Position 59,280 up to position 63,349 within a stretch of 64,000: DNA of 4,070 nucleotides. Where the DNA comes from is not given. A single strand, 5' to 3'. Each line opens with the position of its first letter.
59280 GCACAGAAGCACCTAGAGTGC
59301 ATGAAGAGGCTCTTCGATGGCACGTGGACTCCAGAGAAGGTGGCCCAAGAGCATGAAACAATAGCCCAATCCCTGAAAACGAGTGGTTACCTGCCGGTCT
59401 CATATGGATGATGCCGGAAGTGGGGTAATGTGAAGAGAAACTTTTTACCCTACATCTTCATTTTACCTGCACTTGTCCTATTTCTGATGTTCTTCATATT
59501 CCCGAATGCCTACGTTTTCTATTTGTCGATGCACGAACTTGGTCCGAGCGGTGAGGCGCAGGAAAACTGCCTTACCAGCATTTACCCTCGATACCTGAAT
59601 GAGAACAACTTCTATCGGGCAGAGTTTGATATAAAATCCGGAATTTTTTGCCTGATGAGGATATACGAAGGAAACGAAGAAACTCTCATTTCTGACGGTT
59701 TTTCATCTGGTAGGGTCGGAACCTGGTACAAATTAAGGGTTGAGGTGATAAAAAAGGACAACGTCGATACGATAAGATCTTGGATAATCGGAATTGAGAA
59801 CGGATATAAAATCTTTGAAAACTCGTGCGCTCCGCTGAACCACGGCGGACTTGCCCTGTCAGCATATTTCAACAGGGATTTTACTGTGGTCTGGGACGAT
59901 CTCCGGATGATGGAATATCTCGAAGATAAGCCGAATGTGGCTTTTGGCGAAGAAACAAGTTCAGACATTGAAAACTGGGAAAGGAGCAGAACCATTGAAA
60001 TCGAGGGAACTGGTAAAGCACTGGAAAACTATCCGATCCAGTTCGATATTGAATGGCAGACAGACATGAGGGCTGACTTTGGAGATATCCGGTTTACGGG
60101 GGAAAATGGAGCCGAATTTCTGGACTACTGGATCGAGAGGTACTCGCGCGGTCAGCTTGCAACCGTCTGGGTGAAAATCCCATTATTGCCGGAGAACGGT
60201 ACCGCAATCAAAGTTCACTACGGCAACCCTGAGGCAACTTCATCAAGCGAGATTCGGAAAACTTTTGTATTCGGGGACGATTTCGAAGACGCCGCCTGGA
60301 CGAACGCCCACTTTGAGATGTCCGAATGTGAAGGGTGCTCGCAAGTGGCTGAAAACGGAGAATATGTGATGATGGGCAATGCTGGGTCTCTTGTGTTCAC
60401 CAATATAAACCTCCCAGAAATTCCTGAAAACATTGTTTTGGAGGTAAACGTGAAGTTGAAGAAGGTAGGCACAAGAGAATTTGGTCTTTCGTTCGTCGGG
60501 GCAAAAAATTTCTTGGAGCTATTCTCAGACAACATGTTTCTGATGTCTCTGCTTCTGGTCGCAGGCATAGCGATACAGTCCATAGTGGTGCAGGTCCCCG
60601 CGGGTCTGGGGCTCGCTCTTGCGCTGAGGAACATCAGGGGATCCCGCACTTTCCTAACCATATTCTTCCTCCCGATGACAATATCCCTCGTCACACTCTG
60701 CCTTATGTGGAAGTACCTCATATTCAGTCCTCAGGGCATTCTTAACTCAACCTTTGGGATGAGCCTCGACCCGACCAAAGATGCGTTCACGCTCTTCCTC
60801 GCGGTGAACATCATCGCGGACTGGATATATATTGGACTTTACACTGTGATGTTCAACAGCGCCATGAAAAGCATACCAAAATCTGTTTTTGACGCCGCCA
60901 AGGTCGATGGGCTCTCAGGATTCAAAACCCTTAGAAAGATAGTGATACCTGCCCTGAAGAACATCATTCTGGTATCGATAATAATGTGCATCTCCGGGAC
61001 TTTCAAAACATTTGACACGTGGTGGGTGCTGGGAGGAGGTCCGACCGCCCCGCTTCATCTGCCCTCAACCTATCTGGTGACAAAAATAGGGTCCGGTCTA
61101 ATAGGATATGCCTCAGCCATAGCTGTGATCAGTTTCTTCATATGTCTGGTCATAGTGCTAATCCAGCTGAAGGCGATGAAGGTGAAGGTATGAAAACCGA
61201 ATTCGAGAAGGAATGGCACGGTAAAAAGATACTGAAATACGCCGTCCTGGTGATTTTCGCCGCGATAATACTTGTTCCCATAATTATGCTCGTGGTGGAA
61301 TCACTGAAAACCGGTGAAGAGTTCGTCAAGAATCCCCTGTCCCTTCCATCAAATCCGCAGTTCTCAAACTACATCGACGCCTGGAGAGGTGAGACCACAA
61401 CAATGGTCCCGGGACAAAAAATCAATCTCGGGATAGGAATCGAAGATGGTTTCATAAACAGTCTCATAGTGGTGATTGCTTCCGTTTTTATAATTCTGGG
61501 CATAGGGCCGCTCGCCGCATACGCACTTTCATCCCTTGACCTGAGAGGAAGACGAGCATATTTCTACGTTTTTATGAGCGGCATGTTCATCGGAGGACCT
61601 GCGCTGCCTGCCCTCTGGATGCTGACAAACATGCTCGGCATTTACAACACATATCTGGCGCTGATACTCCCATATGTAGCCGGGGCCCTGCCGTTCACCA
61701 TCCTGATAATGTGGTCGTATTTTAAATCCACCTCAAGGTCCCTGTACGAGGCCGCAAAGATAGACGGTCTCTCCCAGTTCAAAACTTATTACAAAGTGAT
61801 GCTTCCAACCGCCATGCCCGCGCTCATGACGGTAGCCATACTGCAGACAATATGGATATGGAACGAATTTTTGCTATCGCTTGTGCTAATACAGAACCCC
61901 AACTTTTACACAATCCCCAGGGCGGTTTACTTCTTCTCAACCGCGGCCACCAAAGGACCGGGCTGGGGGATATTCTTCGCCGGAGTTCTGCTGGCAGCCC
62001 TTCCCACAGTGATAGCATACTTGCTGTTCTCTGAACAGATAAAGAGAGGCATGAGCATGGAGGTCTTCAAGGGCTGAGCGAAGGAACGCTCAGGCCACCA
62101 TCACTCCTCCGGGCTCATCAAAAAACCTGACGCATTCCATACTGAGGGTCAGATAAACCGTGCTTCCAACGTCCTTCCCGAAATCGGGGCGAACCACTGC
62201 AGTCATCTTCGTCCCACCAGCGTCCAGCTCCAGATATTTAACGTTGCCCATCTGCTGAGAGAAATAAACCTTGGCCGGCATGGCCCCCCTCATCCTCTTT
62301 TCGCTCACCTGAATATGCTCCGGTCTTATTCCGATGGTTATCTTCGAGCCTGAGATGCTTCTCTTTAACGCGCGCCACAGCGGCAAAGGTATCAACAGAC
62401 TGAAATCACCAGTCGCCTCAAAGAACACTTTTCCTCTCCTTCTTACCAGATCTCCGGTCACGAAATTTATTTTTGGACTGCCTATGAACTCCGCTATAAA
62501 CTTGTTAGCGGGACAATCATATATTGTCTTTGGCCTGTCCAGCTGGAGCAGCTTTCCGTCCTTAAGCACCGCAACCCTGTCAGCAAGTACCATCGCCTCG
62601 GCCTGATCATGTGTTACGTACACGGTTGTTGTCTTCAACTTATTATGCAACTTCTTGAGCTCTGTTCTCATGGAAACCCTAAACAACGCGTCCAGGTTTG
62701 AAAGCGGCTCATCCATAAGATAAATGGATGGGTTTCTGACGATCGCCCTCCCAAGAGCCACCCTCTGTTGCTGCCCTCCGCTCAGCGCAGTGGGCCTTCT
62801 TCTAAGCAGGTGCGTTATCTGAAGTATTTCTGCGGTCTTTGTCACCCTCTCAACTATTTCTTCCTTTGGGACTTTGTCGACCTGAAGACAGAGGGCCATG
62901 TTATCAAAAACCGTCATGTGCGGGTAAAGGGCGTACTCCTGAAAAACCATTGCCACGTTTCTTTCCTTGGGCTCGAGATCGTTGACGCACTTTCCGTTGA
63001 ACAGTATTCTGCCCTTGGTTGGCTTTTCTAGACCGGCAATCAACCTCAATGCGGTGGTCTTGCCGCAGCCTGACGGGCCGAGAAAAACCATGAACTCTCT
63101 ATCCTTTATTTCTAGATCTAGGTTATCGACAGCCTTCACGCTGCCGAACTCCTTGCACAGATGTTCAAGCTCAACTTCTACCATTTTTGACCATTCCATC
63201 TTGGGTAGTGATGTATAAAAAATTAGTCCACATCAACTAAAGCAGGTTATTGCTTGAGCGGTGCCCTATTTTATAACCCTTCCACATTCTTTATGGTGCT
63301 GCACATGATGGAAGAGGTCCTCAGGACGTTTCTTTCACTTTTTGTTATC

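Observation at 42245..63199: Archaeal polysaccharide-utilisation-like locus assembled from unusual parts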

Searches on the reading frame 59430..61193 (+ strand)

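Call 5: search_protein_families(library=pfam, proteins=[window:59430-61193:+], max_evalue=0.01)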
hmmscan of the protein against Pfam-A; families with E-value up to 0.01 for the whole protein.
window:59430-61193:+ (587 aa): 2 families
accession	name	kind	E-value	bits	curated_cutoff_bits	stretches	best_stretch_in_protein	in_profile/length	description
PF10102.14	DUF2341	-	1.7e-17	64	23.4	1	216-290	1-81/84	Domain of unknown function (DUF2341)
PF00528.27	BPD_transp_1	-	1.1e-14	55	26.4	1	389-579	2-175/184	Binding-protein-dependent transport system inner membrane component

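Call 10: search_protein_families(library=ncbifam, proteins=[window:59430-61193:+], max_evalue=0.1)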
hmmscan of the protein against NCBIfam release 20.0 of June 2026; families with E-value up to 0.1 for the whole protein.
window:59430-61193:+ (587 aa): 12 families
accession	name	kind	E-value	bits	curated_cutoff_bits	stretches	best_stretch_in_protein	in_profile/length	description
NF040931.1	ABC_arch_GlcT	equivalog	1.2e-22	80.9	360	1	347-577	28-265/278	glucose ABC transporter permease GlcT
NF007852.0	PRK10561.1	equivalog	3.8e-19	69.7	335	2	350-586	48-291/295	sn-glycerol-3-phosphate ABC transporter permease UgpA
TIGR01581.1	Mo_ABC_porter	hypoth_equivalog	2.9e-06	26.9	210.3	1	371-576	24-223/225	ABC transporter permease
TIGR03262.1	PhnU2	equivalog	9.2e-06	24.6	593.25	1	354-536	36-213/546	putative 2-aminoethylphosphonate ABC transporter permease subunit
NF008232.0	PRK10999.1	equivalog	9.1e-05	21.4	392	1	355-586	264-518/520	maltose ABC transporter permease MalF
NF011651.0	PRK15069.1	subfamily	0.0014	18.1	306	1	374-511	28-157/237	histidine ABC transporter permease HisM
NF006951.0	PRK09433.1-2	equivalog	0.0021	16.8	788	1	381-581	63-263/535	thiamine/thiamine pyrophosphate ABC transporter permease ThiP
TIGR02140.1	permease_CysW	equivalog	0.003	17.1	329.1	1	357-579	32-256/261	sulfate ABC transporter permease subunit CysW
TIGR00969.1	3a0106s02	subfamily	0.0082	15.6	240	1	357-578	46-265/272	sulfate ABC transporter permease subunit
NF011714.0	PRK15135.1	subfamily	0.0087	15.9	319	1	369-516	8-153/228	histidine ABC transporter permease HisQ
NF040932.1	ABC_arch_GlcU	equivalog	0.019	14.6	340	1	466-576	143-253/272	glucose ABC transporter permease GlcU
TIGR02139.1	permease_CysT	equivalog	0.062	12.9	246.1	1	357-580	35-260/265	sulfate ABC transporter permease subunit CysT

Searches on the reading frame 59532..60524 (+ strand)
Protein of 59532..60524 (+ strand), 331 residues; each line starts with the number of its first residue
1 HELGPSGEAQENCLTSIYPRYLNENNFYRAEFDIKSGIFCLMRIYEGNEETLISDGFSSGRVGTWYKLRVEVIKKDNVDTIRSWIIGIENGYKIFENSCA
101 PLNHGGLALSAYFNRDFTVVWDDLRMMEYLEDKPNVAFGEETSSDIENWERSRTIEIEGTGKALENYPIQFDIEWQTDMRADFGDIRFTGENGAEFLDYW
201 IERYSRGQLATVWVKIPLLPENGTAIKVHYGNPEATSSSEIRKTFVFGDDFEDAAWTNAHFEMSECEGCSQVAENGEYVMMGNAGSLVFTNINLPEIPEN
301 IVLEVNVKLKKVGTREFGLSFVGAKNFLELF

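Call 48: search_protein_families(library=pfam, proteins=[window:59532-60524:+], max_evalue=10)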
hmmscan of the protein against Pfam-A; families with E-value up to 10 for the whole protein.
window:59532-60524:+ (331 aa): 2 families
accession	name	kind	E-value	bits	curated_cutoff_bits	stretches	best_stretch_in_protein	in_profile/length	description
PF10102.14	DUF2341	-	6.2e-18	65.5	23.4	1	182-256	1-81/84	Domain of unknown function (DUF2341)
PF18336.7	Tudor_FRX1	-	0.1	13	25.9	1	169-188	27-46/49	Fragile X messenger ribonucleoprotein 1, Tudor domain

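Call 52: search_protein_representatives(protein=window:59532-60524:+)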
Query: 331 residues. Proteins with E-value up to 0.001 (for the whole library): 9903; up to 1e-10: 2648; up to 1e-30: 116. The best 150 are listed.
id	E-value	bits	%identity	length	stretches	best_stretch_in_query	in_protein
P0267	6.4e-106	370.5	52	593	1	1-330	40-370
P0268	5.1e-97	341.2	36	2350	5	148-253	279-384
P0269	3.3e-86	305.7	37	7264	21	183-241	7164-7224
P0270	2.0e-85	303.1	37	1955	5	141-260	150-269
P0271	3.0e-78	279.5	37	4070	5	146-258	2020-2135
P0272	8.4e-74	264.9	35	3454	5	115-258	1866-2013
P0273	1.8e-68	247.3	39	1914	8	158-258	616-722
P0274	5.6e-65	235.9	32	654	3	17-321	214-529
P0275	9.8e-65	235.1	37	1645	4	136-254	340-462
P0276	3.0e-64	233.5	39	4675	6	150-240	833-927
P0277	1.9e-58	214.4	36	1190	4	115-279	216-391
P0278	1.2e-57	211.7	34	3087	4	155-246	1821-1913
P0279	2.5e-56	207.4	40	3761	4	135-266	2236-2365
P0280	3.3e-56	207.1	37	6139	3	148-264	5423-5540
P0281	1.3e-55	205.1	34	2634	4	114-254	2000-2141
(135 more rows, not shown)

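Call 54: find_encoding_contigs(protein=P0267, flank=10000, max_places=3)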
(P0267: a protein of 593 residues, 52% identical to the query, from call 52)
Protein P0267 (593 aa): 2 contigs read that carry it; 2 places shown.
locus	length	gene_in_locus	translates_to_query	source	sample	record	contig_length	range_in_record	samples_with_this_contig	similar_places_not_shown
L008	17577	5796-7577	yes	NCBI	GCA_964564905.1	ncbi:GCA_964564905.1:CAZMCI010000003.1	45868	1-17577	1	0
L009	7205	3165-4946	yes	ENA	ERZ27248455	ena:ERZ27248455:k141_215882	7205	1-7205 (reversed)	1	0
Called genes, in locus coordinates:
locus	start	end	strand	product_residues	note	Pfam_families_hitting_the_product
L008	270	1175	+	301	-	PF00801:PKD, PF18911:PKD_4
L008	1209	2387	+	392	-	PF03198:Glyco_hydro_72, PF02836:Glyco_hydro_2_C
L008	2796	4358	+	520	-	PF02156:Glyco_hydro_26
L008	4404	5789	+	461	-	PF13416:SBP_bac_8, PF01547:SBP_bac_1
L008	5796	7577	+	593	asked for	PF10102:DUF2341, PF00528:BPD_transp_1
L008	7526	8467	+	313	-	PF00528:BPD_transp_1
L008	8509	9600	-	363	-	PF00005:ABC_tran, PF17912:OB_MalK, PF08402:TOBE_2 (weak)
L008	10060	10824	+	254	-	-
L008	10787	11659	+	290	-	PF12710:HAD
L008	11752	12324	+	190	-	-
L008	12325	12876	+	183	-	PF04019:DUF359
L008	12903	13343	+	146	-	PF01282:Ribosomal_S24e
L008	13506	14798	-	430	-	-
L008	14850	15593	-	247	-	-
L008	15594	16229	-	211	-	PF00528:BPD_transp_1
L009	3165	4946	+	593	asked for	PF10102:DUF2341, PF00528:BPD_transp_1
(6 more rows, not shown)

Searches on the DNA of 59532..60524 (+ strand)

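Call 85: search_rna_families(source=L008, start=2000, end=3200, threshold=evalue, max_evalue=0.01)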
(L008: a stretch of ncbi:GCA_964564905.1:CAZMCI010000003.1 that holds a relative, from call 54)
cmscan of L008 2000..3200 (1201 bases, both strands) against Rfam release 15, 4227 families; matches with E-value up to 0.01: 0.
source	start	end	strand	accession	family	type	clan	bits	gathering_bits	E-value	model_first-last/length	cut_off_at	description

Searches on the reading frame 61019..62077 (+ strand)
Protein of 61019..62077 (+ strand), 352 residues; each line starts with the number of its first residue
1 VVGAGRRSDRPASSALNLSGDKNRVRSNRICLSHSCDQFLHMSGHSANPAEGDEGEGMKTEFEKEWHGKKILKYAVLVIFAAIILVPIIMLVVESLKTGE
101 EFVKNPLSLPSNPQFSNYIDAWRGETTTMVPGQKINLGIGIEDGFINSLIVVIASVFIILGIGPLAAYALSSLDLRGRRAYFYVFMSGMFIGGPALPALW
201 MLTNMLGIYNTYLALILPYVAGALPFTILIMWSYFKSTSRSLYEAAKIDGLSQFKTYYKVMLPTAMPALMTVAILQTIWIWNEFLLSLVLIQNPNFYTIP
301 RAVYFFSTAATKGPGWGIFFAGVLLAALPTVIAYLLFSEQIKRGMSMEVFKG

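Call 5: search_protein_families(library=pfam, proteins=[window:61019-62077:+], max_evalue=0.01)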
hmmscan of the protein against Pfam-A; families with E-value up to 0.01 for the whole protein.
window:61019-62077:+ (352 aa): 1 family
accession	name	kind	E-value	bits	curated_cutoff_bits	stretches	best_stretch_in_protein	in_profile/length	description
PF00528.27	BPD_transp_1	-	1.8e-15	57.6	26.4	1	178-336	12-174/184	Binding-protein-dependent transport system inner membrane component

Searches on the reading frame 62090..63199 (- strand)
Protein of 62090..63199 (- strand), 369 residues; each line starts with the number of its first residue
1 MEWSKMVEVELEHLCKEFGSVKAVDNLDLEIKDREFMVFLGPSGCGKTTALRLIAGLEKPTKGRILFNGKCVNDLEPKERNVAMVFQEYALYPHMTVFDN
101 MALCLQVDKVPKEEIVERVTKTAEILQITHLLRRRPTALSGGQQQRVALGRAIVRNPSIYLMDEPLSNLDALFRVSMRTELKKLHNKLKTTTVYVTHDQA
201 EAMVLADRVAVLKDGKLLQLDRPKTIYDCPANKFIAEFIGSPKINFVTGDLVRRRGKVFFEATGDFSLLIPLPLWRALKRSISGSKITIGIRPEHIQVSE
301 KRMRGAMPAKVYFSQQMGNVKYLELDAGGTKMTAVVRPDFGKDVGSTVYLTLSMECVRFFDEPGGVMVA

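Call 5: search_protein_families(library=pfam, proteins=[window:62090-63199:-], max_evalue=0.01)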
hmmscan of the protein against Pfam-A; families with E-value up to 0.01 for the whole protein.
window:62090-63199:- (369 aa): 6 families
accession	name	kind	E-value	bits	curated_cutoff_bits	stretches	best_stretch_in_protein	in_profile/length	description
PF00005.33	ABC_tran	-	7.5e-34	117.7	25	1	25-166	2-136/137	ABC transporter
PF17912.7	OB_MalK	-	4.4e-09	37.5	27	1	240-296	1-53/53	MalK OB fold domain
PF08402.16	TOBE_2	-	7.5e-05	23.2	21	1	289-360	1-76/76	TOBE domain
PF03215.21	Rad17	-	0.00056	20.3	23.8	1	25-103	36-114/186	Rad17 P-loop domain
PF13304.12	AAA_21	-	0.00064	20.3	27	0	36-57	1-22/304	AAA domain, putative AbiEii toxin, Type IV TA system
PF02463.25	SMC_N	-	0.0024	17.8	40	1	33-204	23-206/220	RecF/RecN/SMC N terminal domain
